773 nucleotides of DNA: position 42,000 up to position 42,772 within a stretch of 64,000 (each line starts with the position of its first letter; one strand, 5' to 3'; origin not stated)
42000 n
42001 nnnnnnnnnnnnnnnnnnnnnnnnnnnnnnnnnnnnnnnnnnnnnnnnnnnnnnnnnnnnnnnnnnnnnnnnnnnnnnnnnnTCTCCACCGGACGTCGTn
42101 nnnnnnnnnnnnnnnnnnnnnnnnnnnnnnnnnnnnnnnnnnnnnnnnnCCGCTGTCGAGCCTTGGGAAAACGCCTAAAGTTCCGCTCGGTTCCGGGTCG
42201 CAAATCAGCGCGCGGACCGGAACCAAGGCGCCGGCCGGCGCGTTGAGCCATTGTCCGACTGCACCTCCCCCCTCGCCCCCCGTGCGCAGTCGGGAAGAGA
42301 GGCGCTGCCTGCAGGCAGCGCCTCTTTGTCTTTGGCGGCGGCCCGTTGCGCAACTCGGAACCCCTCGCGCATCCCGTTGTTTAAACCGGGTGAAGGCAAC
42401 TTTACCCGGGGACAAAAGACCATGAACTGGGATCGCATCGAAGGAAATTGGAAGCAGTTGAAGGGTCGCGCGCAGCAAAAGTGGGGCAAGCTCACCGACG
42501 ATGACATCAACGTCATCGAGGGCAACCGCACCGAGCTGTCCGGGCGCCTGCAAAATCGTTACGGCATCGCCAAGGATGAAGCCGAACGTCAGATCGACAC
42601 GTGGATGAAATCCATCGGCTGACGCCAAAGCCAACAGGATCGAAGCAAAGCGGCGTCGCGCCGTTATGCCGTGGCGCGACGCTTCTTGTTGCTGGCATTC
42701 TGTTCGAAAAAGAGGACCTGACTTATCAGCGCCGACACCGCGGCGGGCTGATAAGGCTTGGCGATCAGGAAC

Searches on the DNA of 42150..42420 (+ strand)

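Call 9: search_rna_families(source=window, start=42150, end=42420, threshold=evalue, max_evalue=10, show_alignments=3)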
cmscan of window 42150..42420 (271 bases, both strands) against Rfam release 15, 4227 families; matches with E-value up to 10: 11.
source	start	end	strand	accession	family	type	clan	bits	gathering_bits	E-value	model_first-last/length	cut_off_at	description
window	42282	42348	+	RF03206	mir-3102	Gene; miRNA;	-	19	61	0.71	1-104/104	no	mir-3102 microRNA precursor family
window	42301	42322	+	RF03560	mir-3926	Gene; miRNA;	-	17.6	82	1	1-63/63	no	mir-3926 microRNA precursor family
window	42301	42322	-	RF03560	mir-3926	Gene; miRNA;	-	17.6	82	1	1-63/63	no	mir-3926 microRNA precursor family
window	42295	42328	-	RF03349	mir-3151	Gene; miRNA;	-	16.6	83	2.8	1-85/85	no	mir-3151 microRNA precursor family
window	42284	42342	+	RF03261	mir-1759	Gene; miRNA;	-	16.2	58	2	1-75/75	no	mir-1759 microRNA precursor family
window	42276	42343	+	RF00957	mir-663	Gene; miRNA;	-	16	75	4.4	1-90/90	no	mir-663 microRNA precursor family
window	42299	42324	+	RF02357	RNaseP-T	Gene; ribozyme;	CL00002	14.6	60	0.38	1-208/208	no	RNaseP truncated form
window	42296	42327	+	RF00997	mir-942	Gene; miRNA;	-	14.6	100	4.5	1-86/86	no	mir-942 microRNA precursor family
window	42292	42332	+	RF03778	mir-483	Gene; miRNA;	-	13.3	60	7.8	1-75/75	no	mir-483 microRNA precursor family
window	42168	42254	+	RF02242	Xoo5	Gene; sRNA;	-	11.9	50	5.9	22-124/124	no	Xanthomonadaceae sRNA Xoo5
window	42298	42327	-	RF02867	ncS011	Gene; sRNA;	-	10.1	48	2.2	171-204/207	no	Burkholderia sRNA 11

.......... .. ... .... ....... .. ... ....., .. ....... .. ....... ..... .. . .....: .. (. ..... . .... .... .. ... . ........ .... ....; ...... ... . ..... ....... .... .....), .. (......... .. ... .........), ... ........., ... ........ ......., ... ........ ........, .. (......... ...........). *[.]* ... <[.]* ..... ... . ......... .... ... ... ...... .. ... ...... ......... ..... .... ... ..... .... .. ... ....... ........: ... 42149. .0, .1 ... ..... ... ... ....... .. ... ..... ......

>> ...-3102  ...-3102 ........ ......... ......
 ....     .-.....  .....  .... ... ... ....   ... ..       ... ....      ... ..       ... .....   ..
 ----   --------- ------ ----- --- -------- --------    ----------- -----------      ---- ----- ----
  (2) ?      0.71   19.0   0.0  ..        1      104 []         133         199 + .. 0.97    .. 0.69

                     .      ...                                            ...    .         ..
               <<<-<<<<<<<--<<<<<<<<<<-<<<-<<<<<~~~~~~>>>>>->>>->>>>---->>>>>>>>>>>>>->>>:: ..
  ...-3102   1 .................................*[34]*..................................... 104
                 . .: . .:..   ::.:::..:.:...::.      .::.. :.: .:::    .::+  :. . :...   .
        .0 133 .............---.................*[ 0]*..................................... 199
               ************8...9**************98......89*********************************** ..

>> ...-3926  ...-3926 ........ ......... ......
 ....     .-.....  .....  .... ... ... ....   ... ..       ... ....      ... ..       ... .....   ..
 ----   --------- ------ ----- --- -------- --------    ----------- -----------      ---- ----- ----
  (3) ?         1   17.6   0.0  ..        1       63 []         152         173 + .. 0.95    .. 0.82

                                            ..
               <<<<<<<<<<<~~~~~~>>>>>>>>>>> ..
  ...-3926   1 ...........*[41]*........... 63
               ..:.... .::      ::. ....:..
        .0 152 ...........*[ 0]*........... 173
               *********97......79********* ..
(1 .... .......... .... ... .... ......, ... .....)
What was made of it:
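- Closest known: BjrC68. Different: Copy 1 gives no hit (call 9).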

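Call 49: build_rna_model(alignment_id=A2, structure=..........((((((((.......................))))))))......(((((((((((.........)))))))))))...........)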
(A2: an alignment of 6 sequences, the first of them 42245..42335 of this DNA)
Model R1 built from alignment A2 (6 sequences, 97 columns); structure: as given.
model positions 95; base pairs 19; branch points 1; effective number of sequences 1.61; information 0.602 bits per position. Calibrated on 0.2 Mb of random sequence (short: E-values are rough).
structure used (alignment columns):
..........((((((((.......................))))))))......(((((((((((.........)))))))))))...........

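Call 51: search_with_rna_model(model_id=R1, source=window, filters=off, max_evalue=10, show_alignments=3)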
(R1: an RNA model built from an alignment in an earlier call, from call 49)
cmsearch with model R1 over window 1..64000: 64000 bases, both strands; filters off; matches with E-value up to 10: 49.
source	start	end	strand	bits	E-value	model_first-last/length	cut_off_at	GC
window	42245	42335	+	100.7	7.2e-27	1-95/95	no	0.68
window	42299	42328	-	23.7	7.9e-05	50-84/95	no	0.7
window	60660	60750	+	22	0.00024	1-95/95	no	0.7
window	26938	27032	+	12.9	0.1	1-95/95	no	0.73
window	18667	18725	-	12.1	0.17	1-95/95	no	0.75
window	56903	57010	+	11.6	0.24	1-95/95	no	0.68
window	18637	18712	+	11.4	0.27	1-95/95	no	0.64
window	7960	8029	-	11.2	0.31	1-95/95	no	0.66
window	32429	32535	-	11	0.33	1-95/95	no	0.65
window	2487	2574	-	10.9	0.37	1-95/95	no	0.6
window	37897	37972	+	10.7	0.41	1-95/95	no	0.66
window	36144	36172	+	10.6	0.46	53-84/95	no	0.79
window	63345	63449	-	10.2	0.58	1-95/95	no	0.7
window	57719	57789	-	9.9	0.72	1-95/95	no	0.62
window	54781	54876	-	9.8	0.74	1-95/95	no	0.59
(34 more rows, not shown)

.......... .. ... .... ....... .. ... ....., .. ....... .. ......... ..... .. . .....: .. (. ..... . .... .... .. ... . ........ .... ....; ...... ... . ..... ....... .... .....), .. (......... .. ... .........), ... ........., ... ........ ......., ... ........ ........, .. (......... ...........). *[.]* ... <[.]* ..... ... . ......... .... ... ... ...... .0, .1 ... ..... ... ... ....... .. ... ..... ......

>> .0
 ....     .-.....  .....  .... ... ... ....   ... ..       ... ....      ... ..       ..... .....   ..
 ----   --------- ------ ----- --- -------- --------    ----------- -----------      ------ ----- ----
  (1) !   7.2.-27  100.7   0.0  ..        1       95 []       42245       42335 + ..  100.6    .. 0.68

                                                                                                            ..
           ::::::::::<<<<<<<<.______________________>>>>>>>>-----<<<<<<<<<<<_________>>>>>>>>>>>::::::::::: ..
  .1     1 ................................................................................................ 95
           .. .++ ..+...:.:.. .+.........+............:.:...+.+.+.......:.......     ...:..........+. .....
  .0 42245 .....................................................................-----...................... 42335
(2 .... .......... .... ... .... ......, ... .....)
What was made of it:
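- On phyR-linked C-rich-loop sRNA group (copy-1 orthologues, models R1 and R2): 22.0 bits, E = 2.4e-4, the best non-self hit in the window, with the next at 12.9 bits (call 51).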

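Call 52: search_with_rna_model(model_id=R1, sources=[L007, L008, L009, L010, L011, L012, L013, L014, L015, L016, L017, L018, L019, L020, L021, L022, L023, L024, L025, L026, L027, L028, L029, L030, L031, L032, L033, L034, L035, L036, L037, L038, L039, L040, L041, L042, L043, L044, L045, L046, L047, L048, L049, L050, L051, L052, L053, L054, L055, L056, L057, L058, L059, L060, L061, L062, L063, L064, L065, L066, L067, L068, L069, L070, L071, L072, L073, L074, L075, L076, L077, L078, L079, L080, L081, L082, L083, L084, L085, L086, L167, L168, L175, L176, L177, L181, L185, L186, L187], max_evalue=1)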
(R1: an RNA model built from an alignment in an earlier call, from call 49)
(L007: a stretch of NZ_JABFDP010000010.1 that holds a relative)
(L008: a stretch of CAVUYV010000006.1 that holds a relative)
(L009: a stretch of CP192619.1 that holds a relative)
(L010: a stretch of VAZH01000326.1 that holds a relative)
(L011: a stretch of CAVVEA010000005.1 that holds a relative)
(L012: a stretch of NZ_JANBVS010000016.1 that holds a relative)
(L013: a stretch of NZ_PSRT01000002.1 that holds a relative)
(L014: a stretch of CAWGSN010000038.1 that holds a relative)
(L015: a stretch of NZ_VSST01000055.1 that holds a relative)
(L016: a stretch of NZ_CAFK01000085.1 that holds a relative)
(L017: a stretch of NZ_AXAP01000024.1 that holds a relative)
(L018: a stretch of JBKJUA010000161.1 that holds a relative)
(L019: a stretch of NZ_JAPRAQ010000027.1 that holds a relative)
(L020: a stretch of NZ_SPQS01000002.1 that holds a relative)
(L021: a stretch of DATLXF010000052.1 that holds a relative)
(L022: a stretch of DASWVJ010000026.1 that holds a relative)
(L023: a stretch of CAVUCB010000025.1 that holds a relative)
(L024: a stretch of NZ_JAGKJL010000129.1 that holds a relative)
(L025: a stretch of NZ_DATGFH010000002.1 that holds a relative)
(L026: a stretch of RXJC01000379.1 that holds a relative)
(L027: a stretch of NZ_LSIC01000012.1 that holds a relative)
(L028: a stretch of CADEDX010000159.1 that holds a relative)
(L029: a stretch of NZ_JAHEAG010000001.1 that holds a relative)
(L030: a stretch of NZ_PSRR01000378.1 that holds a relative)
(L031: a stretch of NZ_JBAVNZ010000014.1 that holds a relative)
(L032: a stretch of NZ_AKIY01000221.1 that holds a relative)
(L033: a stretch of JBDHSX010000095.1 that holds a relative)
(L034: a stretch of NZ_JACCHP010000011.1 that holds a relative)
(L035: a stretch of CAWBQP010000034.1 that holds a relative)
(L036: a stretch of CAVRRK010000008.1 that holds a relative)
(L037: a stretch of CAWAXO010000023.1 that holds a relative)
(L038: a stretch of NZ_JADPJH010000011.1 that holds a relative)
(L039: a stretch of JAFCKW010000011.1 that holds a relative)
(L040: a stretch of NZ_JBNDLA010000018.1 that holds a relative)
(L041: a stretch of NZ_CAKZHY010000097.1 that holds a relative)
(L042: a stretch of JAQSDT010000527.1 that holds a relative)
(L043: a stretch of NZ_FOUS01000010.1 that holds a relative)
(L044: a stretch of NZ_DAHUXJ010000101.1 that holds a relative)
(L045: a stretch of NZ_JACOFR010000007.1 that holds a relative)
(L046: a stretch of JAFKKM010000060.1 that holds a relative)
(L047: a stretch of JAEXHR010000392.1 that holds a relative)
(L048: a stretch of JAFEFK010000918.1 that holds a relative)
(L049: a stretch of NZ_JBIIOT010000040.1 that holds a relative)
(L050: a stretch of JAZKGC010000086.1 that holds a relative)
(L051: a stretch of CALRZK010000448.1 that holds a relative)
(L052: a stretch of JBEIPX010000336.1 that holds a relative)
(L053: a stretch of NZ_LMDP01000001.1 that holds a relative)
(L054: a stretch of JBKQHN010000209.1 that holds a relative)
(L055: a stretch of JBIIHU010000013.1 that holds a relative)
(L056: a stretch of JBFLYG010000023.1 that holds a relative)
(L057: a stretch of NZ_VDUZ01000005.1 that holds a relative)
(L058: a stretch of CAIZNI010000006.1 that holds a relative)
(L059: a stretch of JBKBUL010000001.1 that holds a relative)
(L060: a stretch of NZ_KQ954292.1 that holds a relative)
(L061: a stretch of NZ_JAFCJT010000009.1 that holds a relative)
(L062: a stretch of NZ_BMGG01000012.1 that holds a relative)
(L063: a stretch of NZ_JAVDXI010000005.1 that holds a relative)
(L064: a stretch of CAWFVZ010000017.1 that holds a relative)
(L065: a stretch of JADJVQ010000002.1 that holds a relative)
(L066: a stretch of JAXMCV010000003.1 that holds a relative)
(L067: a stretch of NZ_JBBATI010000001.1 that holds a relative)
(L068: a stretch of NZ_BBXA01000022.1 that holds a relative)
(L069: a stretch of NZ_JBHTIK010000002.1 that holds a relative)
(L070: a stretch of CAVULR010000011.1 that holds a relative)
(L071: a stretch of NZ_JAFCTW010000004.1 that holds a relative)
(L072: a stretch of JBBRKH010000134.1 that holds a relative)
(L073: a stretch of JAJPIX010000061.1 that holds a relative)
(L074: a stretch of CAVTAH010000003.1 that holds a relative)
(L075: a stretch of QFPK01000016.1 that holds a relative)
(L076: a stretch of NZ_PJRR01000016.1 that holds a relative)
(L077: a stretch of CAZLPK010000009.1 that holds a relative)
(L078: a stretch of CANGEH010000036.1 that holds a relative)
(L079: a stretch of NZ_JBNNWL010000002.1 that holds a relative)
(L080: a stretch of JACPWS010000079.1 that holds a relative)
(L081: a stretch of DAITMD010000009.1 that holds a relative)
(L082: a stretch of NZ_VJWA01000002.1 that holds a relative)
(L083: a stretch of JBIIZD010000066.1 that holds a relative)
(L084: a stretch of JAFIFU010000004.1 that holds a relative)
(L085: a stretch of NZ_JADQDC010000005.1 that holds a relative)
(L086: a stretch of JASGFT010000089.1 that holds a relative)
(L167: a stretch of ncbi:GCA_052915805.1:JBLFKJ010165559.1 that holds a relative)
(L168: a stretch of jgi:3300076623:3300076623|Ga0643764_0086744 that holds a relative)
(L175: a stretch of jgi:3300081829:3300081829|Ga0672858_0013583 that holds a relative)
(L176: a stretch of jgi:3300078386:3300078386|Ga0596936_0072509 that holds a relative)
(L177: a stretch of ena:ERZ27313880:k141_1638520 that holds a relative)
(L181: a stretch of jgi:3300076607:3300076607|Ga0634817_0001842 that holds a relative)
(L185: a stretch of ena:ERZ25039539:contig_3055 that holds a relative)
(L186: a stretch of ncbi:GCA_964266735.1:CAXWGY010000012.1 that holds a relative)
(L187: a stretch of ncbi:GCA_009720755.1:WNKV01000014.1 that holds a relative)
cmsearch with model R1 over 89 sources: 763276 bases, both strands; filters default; matches with E-value up to 1: 26.
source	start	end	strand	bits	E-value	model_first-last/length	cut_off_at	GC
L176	2785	2875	-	102.8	2e-26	1-95/95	no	0.68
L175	2842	2932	-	101.3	5.6e-26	1-95/95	no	0.69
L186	11075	11170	-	91.6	3.3e-23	1-95/95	no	0.66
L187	11075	11170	-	90.8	5.7e-23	1-95/95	no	0.67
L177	3817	3906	-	81.7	2.3e-20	1-95/95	no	0.63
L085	1362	1420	+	28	5.5e-05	1-95/95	no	0.59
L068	1115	1197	+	27.3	8.9e-05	1-95/95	no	0.65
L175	2849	2878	+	24.5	0.00057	50-84/95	no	0.77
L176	2746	2828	+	24.2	0.00069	1-95/95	no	0.6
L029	1541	1607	+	22.1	0.0027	1-95/95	no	0.73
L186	11084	11116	+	22.1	0.0027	52-84/95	no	0.52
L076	2752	2826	-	21.9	0.003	1-95/95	no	0.63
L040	1442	1534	+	20.5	0.0078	1-95/95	no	0.75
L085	1373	1449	-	18.9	0.022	1-95/95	no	0.62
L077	5297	5358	-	18.4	0.031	1-95/95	no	0.58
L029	1572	1598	-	18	0.04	56-82/95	no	0.78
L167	2857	2943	+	17.4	0.059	1-95/95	no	0.66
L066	8768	8877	-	15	0.28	1-95/95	no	0.71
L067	1274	1362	+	14.6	0.38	1-95/95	no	0.55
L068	1150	1207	-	14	0.55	1-95/95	no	0.59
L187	15495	15516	-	13.8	0.66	56-82/95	no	0.86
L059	2280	2315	-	13.7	0.7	12-47/95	no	0.83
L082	1782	1808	-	13.6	0.75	56-82/95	no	0.85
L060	1173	1252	+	13.4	0.86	1-95/95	no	0.65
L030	1551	1617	+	13.2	0.95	1-95/95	no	0.75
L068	1369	1433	-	13.2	0.96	1-95/95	no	0.66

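Call 53: search_with_rna_model(model_id=R1, sources=[L088, L089, L090, L091, L092, L093, L094, L095, L096, L097, L098, L099, L100, L101, L102, L103, L104, L105, L106, L107, L108, L109, L110, L111, L112, L113, L114, L115, L116, L117, L118, L119, L120, L121, L122, L123, L124, L125, L126, L127, L128, L129, L130, L131, L132, L133, L134, L135, L136, L137, L138, L139, L140, L141, L142, L143, L144, L145, L146, L147, L148, L149, L150, L151, L152, L153, L154, L155, L156, L157, L158, L159, L160, L161, L162, L163, L164, L165, L166], max_evalue=1)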
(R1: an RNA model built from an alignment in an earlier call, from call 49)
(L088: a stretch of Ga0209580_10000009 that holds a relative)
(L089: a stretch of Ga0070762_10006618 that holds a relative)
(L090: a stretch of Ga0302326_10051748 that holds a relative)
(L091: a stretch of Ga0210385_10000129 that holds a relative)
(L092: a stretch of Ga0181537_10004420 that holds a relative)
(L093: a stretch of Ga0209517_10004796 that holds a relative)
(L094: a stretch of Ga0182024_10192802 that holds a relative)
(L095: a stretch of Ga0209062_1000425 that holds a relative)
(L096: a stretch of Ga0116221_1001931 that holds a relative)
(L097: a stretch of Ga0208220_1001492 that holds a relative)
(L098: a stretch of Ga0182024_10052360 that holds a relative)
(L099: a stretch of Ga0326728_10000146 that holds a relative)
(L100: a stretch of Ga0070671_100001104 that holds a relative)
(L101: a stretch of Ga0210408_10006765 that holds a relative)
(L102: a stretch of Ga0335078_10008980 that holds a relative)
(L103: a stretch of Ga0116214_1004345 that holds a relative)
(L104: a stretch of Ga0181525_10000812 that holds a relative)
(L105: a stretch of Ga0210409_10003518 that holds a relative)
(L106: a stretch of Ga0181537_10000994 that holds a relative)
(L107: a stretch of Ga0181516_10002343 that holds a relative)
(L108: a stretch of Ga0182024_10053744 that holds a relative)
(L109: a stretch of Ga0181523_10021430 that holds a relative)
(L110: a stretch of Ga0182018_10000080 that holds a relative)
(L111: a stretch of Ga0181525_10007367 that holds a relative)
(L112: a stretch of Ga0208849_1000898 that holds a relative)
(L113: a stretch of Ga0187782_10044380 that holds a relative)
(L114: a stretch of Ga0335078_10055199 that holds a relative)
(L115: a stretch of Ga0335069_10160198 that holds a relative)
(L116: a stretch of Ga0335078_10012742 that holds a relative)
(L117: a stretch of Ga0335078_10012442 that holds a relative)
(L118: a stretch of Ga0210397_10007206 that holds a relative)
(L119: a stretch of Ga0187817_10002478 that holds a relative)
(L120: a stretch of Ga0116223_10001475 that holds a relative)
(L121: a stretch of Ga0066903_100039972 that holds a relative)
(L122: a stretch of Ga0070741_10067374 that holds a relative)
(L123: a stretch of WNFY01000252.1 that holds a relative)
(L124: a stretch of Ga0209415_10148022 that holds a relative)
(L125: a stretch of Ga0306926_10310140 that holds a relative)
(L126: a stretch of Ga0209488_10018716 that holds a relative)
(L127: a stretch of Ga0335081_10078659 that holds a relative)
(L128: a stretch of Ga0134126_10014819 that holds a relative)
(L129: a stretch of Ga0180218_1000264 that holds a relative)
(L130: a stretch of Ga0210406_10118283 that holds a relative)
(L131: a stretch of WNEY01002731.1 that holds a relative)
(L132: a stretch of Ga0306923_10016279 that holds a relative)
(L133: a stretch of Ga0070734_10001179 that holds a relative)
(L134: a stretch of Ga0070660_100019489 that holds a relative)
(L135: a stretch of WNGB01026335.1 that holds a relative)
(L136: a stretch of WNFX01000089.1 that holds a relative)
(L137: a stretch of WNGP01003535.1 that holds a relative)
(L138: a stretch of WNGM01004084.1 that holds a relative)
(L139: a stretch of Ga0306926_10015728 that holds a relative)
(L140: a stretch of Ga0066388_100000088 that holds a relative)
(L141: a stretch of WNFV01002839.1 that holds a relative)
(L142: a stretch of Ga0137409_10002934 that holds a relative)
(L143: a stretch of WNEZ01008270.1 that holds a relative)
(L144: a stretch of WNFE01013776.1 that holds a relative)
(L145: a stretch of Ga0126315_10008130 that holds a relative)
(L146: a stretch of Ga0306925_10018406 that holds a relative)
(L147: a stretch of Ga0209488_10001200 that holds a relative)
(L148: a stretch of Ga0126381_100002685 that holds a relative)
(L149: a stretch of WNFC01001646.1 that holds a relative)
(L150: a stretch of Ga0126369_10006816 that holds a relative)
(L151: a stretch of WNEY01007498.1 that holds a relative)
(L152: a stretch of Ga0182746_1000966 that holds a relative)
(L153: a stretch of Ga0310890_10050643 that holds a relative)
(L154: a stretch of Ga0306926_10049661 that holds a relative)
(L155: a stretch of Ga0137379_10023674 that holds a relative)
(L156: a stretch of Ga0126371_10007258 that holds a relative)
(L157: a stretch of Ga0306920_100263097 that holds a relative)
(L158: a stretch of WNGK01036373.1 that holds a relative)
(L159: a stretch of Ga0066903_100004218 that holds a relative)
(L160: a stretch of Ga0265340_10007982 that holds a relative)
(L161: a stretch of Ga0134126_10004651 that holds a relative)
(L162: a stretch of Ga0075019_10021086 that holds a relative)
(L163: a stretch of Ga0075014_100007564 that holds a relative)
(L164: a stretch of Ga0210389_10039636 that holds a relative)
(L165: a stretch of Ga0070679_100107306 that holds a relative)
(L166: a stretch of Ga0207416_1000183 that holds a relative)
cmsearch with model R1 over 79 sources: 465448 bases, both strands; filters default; matches with E-value up to 1: 3.
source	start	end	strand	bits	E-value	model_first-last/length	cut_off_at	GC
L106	5722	5833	+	16.5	0.065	1-95/95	no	0.57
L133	115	209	-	14.2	0.31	1-95/95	no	0.63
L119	1595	1679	-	13.5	0.49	1-95/95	no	0.72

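Call 62: search_with_rna_model(model_id=R1, sources=[window, L167, L175, L176, L177, L186, L187], max_evalue=0.01, make_alignment=true)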
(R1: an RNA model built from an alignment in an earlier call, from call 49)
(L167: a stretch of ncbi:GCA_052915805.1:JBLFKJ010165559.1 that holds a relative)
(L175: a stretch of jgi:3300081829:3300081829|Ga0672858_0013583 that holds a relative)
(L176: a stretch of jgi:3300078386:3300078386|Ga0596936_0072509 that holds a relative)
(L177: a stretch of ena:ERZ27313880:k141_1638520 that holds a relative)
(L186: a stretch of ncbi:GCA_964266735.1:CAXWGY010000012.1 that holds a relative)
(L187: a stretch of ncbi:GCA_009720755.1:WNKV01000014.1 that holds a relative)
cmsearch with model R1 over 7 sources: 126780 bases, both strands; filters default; matches with E-value up to 0.01: 11.
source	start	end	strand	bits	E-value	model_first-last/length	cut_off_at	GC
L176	2785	2875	-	102.8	3.4e-27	1-95/95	no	0.68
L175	2842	2932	-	101.3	9.3e-27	1-95/95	no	0.69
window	42245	42335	+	100.7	1.4e-26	1-95/95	no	0.68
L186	11075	11170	-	91.6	5.5e-24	1-95/95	no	0.66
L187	11075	11170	-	90.8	9.5e-24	1-95/95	no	0.67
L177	3817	3906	-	81.7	3.9e-21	1-95/95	no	0.63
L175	2849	2878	+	24.5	9.5e-05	50-84/95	no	0.77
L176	2746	2828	+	24.2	0.00011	1-95/95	no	0.6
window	42299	42328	-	23.7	0.00016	50-84/95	no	0.7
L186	11084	11116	+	22.1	0.00045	52-84/95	no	0.52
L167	2857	2943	+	17.4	0.0098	1-95/95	no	0.66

Alignment A4: 11 matches aligned to the model, 98 columns, each read 5' to 3' on its own strand. Consensus structure (alignment columns), stored with it:
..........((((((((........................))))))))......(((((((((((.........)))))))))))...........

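Call 79: build_rna_model(alignment_id=A7, structure=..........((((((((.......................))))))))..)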
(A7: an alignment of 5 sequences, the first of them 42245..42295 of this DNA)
Model R2 built from alignment A7 (5 sequences, 51 columns); structure: as given.
model positions 51; base pairs 8; branch points 0; effective number of sequences 5; information 1.039 bits per position. Calibrated on 0.2 Mb of random sequence (short: E-values are rough).
structure used (alignment columns):
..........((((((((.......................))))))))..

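Call 80: search_with_rna_model(model_id=R2, source=window, filters=off, max_evalue=10, show_alignments=2)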
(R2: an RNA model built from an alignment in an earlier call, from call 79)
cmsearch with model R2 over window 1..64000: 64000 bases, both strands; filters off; matches with E-value up to 10: 48.
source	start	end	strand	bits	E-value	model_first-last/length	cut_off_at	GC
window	42245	42295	+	74.5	2.1e-15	1-51/51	no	0.73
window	8216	8251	-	17.3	0.049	1-51/51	no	0.67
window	3139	3165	-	17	0.056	1-51/51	no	0.7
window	26683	26716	+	14.7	0.2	1-51/51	no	0.71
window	42253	42303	-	14.3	0.24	1-51/51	no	0.75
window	40646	40692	-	14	0.29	1-51/51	no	0.66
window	37897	37954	+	13.5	0.36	1-51/51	no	0.71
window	8207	8243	+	12.8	0.53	1-51/51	no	0.68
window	32483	32535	-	12.4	0.67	1-51/51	no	0.64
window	868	912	-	12.2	0.74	1-51/51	no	0.67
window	35125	35160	-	11.8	0.94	1-51/51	no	0.64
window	9075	9113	-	11.1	1.3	1-51/51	no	0.72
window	20303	20366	+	10.9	1.5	1-51/51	no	0.64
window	4995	5058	+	10.8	1.6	1-51/51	no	0.72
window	41420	41441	-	10.6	1.8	1-51/51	no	0.77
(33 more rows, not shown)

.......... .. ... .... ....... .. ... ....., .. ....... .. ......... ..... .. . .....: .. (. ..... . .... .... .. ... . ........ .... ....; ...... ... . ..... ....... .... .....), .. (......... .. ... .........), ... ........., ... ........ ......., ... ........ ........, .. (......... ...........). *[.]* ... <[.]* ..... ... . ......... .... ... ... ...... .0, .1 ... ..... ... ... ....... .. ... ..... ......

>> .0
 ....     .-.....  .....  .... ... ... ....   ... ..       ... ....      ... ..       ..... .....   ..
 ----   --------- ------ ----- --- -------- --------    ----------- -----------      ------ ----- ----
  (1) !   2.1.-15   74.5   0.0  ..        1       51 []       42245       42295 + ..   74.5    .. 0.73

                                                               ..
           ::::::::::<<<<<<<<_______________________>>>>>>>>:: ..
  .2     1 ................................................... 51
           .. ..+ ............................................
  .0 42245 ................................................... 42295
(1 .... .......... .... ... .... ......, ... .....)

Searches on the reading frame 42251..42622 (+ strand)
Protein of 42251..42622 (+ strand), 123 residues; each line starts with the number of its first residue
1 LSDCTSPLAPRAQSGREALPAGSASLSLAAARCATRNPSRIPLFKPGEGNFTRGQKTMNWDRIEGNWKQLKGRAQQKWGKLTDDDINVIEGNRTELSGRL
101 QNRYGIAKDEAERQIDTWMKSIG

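Call 69: search_protein_families(library=pfam, proteins=[window:42251-42622:+])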
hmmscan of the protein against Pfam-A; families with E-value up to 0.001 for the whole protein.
window:42251-42622:+ (123 aa): 1 family
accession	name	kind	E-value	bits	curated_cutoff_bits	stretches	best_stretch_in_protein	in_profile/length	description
PF05532.17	CsbD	-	4.8e-20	71.6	40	1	61-113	1-53/53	CsbD-like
